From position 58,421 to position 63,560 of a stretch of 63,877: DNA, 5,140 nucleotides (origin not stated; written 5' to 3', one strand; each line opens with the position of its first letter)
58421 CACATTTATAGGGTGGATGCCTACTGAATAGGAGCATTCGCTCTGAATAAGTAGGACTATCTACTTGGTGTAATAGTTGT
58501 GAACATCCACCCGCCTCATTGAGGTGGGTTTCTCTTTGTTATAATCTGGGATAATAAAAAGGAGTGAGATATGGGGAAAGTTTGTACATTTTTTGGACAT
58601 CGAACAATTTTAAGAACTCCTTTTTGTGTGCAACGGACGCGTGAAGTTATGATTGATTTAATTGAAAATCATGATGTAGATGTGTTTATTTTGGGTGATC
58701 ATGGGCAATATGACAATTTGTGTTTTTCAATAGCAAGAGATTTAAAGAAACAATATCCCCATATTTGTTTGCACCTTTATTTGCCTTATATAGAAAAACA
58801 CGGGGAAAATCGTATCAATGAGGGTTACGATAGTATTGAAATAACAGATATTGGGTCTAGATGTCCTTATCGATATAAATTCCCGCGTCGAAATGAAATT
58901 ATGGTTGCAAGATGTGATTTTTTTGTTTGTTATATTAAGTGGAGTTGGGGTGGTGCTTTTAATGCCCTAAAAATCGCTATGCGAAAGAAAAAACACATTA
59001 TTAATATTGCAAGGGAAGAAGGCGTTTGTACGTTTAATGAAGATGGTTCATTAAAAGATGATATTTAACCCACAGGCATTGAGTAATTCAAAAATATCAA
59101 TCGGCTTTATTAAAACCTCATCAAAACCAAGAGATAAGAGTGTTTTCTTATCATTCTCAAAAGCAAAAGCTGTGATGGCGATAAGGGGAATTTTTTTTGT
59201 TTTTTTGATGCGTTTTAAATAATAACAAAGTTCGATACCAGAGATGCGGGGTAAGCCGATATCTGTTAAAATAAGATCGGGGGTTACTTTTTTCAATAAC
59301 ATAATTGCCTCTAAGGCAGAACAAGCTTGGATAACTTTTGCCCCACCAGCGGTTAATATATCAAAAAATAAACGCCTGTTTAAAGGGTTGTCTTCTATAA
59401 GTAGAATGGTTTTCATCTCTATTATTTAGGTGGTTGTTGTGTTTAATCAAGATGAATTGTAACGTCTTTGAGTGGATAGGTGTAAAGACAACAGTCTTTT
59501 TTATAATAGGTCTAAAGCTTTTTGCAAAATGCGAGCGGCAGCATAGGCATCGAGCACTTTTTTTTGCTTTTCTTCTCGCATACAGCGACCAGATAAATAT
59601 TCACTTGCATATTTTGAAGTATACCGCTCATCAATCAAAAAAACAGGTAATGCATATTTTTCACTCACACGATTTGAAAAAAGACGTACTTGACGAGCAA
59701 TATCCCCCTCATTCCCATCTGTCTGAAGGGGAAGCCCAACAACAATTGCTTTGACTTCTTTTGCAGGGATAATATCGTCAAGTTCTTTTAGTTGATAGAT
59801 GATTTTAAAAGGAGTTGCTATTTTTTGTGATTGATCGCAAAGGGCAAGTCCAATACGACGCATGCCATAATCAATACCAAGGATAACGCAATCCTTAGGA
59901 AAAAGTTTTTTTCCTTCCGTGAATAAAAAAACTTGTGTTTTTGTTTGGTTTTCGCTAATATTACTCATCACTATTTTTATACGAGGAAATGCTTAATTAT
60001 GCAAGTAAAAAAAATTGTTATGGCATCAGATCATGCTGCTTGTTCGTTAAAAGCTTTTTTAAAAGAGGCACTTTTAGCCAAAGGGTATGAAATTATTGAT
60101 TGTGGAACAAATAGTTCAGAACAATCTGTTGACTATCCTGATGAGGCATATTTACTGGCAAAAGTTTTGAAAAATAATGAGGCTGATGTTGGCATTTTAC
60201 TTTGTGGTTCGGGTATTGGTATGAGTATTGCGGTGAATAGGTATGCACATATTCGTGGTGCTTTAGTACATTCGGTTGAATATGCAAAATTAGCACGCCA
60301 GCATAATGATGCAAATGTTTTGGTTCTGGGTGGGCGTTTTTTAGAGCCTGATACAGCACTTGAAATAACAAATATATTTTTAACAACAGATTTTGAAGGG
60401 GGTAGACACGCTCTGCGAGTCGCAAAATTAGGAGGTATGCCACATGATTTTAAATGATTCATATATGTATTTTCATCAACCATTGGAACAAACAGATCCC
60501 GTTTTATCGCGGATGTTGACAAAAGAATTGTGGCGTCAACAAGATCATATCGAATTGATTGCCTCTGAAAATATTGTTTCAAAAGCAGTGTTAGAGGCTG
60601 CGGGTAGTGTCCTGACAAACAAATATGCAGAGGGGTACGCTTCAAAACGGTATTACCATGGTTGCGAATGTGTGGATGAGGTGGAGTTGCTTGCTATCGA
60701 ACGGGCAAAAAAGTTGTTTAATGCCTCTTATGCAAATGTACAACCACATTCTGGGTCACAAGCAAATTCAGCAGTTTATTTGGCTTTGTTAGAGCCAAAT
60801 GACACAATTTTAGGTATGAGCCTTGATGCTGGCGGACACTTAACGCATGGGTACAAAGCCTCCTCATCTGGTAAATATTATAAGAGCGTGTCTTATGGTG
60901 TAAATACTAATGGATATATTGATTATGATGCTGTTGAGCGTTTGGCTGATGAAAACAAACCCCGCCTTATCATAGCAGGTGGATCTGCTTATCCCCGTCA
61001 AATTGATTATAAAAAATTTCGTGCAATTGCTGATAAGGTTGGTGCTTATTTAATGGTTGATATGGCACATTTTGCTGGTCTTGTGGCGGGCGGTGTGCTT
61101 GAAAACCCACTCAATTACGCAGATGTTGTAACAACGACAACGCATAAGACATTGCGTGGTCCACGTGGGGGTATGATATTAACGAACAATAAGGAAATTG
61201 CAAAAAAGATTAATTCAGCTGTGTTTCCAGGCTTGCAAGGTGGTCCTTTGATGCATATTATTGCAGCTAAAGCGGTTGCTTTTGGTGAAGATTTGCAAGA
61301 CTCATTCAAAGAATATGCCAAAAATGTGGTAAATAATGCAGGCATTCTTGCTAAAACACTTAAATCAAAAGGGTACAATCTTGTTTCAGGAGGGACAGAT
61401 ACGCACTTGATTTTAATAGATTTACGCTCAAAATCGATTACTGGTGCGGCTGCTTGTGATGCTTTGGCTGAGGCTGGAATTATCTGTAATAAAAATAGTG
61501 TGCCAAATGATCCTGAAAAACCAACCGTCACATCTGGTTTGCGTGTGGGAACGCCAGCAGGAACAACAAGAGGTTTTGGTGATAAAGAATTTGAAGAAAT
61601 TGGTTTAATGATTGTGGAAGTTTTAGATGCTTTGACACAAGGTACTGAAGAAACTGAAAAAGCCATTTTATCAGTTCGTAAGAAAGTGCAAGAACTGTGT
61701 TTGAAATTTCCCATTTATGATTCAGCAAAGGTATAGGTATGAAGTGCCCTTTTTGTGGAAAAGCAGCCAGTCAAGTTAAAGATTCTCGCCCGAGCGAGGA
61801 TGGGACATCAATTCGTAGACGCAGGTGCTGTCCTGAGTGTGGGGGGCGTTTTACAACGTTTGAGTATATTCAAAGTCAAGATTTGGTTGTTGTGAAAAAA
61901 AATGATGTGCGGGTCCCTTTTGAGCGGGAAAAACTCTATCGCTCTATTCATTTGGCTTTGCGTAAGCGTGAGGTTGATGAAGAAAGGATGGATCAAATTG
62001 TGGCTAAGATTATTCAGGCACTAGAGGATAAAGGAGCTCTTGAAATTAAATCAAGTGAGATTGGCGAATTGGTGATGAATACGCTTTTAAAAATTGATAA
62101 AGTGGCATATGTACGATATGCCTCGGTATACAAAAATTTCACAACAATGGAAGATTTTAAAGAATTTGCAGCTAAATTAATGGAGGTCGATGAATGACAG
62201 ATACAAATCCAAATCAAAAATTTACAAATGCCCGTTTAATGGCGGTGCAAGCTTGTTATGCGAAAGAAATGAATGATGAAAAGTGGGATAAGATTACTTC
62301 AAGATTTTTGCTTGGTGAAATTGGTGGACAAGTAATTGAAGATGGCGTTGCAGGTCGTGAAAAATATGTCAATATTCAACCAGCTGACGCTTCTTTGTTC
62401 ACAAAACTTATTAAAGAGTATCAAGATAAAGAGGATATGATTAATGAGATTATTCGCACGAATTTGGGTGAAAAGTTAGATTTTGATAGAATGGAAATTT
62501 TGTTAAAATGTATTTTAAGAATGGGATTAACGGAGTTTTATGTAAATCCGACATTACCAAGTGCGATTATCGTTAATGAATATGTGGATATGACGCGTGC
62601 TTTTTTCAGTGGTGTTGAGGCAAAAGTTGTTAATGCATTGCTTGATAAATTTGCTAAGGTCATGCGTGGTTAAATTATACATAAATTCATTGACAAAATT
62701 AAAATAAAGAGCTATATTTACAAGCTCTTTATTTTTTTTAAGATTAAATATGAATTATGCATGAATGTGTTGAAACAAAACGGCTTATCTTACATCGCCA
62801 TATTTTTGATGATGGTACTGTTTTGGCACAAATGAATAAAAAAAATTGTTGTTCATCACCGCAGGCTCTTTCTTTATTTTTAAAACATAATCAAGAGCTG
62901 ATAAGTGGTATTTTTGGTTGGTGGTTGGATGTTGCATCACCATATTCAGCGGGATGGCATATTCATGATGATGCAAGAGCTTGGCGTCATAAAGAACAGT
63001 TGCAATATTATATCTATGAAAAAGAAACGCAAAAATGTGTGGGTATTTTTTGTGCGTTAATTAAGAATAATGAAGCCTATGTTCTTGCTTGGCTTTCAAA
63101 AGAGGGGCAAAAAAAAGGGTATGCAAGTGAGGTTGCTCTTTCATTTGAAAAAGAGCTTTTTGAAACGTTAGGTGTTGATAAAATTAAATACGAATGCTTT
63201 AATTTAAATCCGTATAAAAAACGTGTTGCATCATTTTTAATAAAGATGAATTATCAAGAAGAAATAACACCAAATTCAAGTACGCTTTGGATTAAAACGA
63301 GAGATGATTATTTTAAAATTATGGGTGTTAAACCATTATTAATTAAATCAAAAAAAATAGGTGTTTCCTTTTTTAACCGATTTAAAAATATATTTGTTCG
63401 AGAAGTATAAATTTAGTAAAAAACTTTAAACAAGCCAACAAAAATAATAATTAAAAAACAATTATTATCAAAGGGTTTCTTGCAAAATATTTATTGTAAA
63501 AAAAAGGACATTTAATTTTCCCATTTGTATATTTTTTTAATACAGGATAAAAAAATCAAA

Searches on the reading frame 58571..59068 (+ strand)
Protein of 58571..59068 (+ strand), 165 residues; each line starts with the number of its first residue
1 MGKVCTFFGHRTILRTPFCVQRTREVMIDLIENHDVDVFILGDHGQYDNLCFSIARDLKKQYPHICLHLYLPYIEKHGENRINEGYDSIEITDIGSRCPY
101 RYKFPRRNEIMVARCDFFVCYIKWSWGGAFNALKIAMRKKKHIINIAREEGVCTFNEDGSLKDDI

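Call 48: search_protein_families(library=pfam, proteins=[window:58571-59068:+], max_evalue=0.01)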
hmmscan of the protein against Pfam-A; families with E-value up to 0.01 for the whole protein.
window:58571-59068:+ (165 aa): 2 families
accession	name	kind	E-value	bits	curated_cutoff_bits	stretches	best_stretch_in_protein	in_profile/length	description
PF06908.16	YpsA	-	0.0055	17.2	27.7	1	25-78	30-82/168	YspA SLOG family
PF02481.21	DNA_processg_A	-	0.0094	15.6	29.6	0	97-146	138-187/212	DNA recombination-mediator protein A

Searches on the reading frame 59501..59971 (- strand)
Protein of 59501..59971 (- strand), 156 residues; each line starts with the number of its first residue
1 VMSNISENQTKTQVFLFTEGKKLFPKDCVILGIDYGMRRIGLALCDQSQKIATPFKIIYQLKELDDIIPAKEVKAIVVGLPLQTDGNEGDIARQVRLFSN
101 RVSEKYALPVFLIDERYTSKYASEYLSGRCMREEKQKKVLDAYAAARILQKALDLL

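Call 48: search_protein_families(library=pfam, proteins=[window:59501-59971:-], max_evalue=0.01)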
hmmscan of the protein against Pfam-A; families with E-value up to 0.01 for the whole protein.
window:59501-59971:- (156 aa): 1 family
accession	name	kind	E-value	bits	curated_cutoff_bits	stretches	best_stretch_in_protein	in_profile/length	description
PF03652.20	RuvX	-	7.8e-36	123.8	29.2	1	30-154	3-133/134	Holliday junction resolvase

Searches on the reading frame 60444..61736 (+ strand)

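Call 39: search_protein_families(library=pfam, proteins=[window:60444-61736:+], max_evalue=0.00001)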
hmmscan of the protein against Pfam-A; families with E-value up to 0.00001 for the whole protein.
window:60444-61736:+ (430 aa): 3 families
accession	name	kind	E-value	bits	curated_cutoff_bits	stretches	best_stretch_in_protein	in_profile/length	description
PF00464.25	SHMT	-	2.8e-165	550.2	27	1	14-390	1-399/399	Serine hydroxymethyltransferase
PF00155.27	Aminotran_1_2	-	5.2e-09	36.2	19.7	1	90-375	53-350/361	Aminotransferase class I and II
PF01212.27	Beta_elim_lyase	-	7.2e-06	26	27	0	87-259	40-223/288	Beta-eliminating lyase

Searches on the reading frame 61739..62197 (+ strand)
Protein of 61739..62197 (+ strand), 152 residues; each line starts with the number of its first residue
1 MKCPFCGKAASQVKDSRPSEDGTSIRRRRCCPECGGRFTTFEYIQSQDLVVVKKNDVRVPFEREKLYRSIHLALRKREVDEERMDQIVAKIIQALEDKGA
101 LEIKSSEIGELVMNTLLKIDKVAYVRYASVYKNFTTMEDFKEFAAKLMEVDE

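Call 48: search_protein_families(library=pfam, proteins=[window:61739-62197:+], max_evalue=0.01)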
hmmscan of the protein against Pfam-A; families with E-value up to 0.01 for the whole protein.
window:61739-62197:+ (152 aa): 4 families
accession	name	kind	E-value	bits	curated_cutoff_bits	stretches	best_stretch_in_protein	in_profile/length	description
PF03477.21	ATP-cone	-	4.4e-20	72.5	25.8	1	50-135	2-86/88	ATP cone domain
PF22811.2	Zn_ribbon_NrdR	-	8.5e-20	70.9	27.2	1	1-42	1-42/42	Transcriptional repressor NrdR-like, N-terminal domain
PF08271.17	Zn_Ribbon_TF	-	0.00092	19.2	29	0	31-43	3-15/43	TFIIB zinc-binding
PF14690.11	Zn_ribbon_ISL3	-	0.0063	17.3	25.5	0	2-18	4-20/47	zinc-finger of transposase IS204/IS1001/IS1096/IS1165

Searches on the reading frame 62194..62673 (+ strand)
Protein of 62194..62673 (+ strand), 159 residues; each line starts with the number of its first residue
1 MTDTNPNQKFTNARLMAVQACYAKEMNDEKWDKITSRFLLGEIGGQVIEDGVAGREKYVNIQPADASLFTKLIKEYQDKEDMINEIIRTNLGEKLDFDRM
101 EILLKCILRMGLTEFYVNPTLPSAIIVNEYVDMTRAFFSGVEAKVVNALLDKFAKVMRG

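Call 48: search_protein_families(library=pfam, proteins=[window:62194-62673:+], max_evalue=0.01)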
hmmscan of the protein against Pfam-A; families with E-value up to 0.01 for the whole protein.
window:62194-62673:+ (159 aa): 1 family
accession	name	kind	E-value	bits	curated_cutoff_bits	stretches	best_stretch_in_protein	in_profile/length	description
PF01029.23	NusB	-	6.5e-20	72.3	23.1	1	11-155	1-133/133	NusB family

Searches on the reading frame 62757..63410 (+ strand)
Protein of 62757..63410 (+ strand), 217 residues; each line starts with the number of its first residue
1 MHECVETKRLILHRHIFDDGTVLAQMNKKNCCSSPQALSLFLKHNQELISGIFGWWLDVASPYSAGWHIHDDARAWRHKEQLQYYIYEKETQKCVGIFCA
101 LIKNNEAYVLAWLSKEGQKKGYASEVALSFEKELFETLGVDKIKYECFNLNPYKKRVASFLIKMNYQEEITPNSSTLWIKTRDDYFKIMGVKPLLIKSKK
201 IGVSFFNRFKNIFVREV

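Call 48: search_protein_families(library=pfam, proteins=[window:62757-63410:+], max_evalue=0.01)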
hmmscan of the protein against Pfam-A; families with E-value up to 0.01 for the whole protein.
window:62757-63410:+ (217 aa): 2 families
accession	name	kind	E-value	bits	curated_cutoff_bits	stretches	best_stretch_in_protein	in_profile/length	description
PF13302.13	Acetyltransf_3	-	4.4e-05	24.6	25.4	1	74-158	38-132/138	Acetyltransferase (GNAT) domain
PF00583.31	Acetyltransf_1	-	0.0016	19.1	20.7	1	63-151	12-104/116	Acetyltransferase (GNAT) family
